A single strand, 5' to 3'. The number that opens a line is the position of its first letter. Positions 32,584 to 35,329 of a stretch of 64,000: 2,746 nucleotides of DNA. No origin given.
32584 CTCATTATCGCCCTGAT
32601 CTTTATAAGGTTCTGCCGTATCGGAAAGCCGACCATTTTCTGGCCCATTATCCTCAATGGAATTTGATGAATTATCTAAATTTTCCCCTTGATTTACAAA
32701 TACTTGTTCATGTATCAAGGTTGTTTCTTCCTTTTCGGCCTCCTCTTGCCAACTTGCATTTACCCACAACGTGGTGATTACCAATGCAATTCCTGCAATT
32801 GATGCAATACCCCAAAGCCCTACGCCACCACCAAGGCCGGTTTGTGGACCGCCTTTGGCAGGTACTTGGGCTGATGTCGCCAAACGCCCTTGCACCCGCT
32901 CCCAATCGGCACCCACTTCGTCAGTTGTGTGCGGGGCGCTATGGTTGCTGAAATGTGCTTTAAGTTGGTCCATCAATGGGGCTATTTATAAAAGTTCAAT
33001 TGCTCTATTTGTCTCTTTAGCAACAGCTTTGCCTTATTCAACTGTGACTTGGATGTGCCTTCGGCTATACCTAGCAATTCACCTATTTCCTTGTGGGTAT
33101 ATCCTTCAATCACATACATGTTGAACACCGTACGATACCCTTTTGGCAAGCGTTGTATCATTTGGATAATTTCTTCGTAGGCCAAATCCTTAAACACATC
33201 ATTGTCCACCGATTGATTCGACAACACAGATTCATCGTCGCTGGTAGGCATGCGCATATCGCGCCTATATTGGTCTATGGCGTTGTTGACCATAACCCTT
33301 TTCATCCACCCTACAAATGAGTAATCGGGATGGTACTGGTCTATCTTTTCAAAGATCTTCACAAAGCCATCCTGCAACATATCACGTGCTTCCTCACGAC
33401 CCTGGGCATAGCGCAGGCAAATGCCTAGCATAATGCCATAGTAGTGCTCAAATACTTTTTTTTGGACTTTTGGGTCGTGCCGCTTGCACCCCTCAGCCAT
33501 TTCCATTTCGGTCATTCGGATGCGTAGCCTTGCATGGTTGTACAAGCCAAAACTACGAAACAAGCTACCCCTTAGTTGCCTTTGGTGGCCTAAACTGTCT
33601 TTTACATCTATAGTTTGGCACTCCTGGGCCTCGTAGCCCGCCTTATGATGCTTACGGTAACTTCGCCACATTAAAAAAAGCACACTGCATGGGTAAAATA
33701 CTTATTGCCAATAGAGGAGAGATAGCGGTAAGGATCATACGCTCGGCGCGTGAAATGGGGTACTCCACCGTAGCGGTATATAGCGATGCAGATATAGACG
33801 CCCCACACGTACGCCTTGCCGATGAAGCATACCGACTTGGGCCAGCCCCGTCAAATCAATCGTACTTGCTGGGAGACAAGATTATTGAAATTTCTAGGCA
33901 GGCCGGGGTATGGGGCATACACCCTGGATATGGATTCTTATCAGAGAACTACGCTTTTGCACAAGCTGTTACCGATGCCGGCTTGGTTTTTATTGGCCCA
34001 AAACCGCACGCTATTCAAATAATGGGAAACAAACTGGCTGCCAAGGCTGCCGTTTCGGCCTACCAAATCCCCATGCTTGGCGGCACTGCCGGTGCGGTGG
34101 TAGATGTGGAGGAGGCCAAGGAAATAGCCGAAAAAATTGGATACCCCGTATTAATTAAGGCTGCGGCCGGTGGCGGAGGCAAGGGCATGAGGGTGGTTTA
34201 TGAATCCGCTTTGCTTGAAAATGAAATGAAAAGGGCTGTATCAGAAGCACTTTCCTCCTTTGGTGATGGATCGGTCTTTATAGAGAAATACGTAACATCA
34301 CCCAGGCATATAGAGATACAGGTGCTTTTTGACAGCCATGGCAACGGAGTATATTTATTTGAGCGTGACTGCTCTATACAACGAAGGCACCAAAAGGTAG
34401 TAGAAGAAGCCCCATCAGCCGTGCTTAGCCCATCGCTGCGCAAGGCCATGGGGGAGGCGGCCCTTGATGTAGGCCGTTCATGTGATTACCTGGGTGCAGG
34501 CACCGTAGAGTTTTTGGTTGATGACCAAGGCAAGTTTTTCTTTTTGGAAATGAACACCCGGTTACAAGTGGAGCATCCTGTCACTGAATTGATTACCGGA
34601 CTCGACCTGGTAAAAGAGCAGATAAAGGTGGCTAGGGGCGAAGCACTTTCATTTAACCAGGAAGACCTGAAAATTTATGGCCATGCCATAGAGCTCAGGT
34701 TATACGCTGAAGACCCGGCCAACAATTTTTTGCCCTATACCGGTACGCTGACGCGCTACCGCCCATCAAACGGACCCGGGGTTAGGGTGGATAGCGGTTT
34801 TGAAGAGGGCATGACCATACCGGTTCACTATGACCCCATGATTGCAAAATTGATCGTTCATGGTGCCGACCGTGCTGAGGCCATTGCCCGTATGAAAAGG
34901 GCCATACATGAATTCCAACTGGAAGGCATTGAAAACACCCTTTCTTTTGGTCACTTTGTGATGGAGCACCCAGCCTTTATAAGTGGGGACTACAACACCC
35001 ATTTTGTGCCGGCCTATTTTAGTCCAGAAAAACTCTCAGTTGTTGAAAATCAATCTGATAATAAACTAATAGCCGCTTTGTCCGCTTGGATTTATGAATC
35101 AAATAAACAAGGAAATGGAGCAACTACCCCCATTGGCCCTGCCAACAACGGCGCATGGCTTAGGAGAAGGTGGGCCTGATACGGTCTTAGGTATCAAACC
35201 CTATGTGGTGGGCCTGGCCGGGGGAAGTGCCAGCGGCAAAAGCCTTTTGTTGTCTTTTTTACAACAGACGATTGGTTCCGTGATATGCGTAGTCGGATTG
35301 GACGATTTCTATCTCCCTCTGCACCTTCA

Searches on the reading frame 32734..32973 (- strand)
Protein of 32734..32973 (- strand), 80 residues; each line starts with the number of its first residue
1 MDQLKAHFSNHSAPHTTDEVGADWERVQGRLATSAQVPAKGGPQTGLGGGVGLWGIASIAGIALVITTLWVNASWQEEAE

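Call 68: search_protein_families(library=pfam, proteins=[window:32734-32973:-], max_evalue=10)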
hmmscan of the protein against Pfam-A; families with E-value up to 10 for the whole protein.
window:32734-32973:- (80 aa): 0 families

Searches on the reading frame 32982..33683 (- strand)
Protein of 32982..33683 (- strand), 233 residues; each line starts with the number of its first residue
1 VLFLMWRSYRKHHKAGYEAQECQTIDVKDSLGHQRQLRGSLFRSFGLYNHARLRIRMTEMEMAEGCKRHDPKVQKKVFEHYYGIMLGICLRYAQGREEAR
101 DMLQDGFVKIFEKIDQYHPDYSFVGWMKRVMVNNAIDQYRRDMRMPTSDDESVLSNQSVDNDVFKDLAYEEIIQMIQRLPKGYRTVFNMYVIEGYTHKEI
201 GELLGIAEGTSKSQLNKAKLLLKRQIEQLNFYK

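Call 6: search_protein_families(library=pfam, proteins=[window:32982-33683:-], max_evalue=0.01)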
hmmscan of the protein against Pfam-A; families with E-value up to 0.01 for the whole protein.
window:32982-33683:- (233 aa): 4 families
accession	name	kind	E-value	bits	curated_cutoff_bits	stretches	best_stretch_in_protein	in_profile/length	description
PF08281.18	Sigma70_r4_2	-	6.6e-16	58.1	25.7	1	170-220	2-52/54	Sigma-70, region 4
PF04542.20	Sigma70_r2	-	3.2e-12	46.5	24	1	78-144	2-70/71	Sigma-70 region 2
PF04545.22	Sigma70_r4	-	5.4e-06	26.3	24.1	1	176-218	2-44/50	Sigma-70, region 4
PF07638.17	Sigma70_ECF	-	0.00068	20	21.1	1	105-226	55-183/185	ECF sigma factor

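Call 7: search_protein_families(library=ncbifam, proteins=[window:32982-33683:-], max_evalue=0.01)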
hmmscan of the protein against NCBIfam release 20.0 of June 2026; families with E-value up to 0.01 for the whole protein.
window:32982-33683:- (233 aa): 92 families (the best 25 are shown)
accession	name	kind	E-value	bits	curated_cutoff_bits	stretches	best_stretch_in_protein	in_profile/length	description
TIGR02937.1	sigma70-ECF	superfamily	4.2e-26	91.5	42.9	1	76-225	5-164/165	sigma-70 family RNA polymerase sigma factor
NF007216.0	PRK09638.1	equivalog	4.6e-23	81.9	194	1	57-228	3-176/180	RNA polymerase sigma factor SigY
TIGR02985.1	Sig70_bacteroi1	subfamily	9.1e-23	81.2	126.4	1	75-225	4-161/162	RNA polymerase sigma-70 factor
NF006930.0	PRK09415.1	subfamily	8.8e-22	77.8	198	1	72-228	16-177/179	RNA polymerase factor sigma C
NF008888.0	PRK11922.1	equivalog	1.7e-21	76.9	204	1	96-228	54-198/231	RNA polymerase sigma factor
NF009174.0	PRK12522.1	equivalog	4.7e-21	75.5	217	1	76-229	7-170/175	RNA polymerase sigma factor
NF009171.0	PRK12518.1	equivalog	1e-19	71.1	208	1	55-227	10-185/191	RNA polymerase sigma factor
NF058625.1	sigma_PG0214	equivalog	1.4e-19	70.4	130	1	83-231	15-166/170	GFO_1088 family ECF-type sigma factor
NF007223.0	PRK09641.1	equivalog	2.3e-19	69.9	209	1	65-228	11-186/187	RNA polymerase sigma factor SigW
TIGR02959.1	SigZ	equivalog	4.1e-19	69.1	168.65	1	96-228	19-150/170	RNA polymerase sigma factor SigZ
NF007215.0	PRK09637.1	equivalog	5.5e-19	68.8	212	1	94-227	23-155/181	RNA polymerase sigma factor SigZ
NF007225.0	PRK09643.1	equivalog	1.4e-18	67.4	190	1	72-230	27-186/204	RNA polymerase sigma factor SigM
TIGR02947.1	SigH_actino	hypoth_equivalog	5.4e-18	65.4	251.55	1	83-227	22-180/193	RNA polymerase sigma-70 factor, TIGR02947 family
TIGR02950.1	SigM_subfam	subfamily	8.2e-18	64.7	147.95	1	77-225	5-157/159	RNA polymerase sigma factor, SigM family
NF008891.0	PRK11924.1-5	subfamily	8.5e-18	65.1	259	1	76-228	7-165/171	RNA polymerase sigma factor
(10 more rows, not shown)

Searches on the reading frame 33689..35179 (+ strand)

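Call 9: search_protein_families(library=pfam, proteins=[window:33689-35179:+], max_evalue=0.01)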
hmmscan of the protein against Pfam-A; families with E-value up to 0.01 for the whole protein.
window:33689-35179:+ (496 aa): 8 families
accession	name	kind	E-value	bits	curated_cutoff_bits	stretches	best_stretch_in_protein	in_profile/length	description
PF02786.22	CPSase_L_D2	-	2.2e-76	256.5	19.8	1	115-321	2-209/211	Carbamoyl-phosphate synthase L chain, ATP binding domain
PF00289.28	Biotin_carb_N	-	5.3e-44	149.6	25.5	1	2-109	3-110/110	Biotin carboxylase, N-terminal domain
PF02785.25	Biotin_carb_C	-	9.1e-39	132.3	32.4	1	335-440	1-106/108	Biotin carboxylase C-terminal domain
PF07478.18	Dala_Dala_lig_C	-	1.2e-10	41.7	24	1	141-290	26-174/204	D-ala D-ala ligase C-terminus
PF02222.28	ATP-grasp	-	4.1e-09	36.8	27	1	138-291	17-162/179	ATP-grasp domain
PF13549.11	ATP-grasp_5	-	0.0013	18.6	27.6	1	116-159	13-54/221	ATP-grasp domain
PF01071.24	GARS_A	-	0.0016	18.7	27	1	114-204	2-91/194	Phosphoribosylglycinamide synthetase, ATP-grasp (A) domain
PF14397.11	ATPgrasp_ST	-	0.0057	16.3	31.4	0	110-203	17-121/278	Sugar-transfer associated ATP-grasp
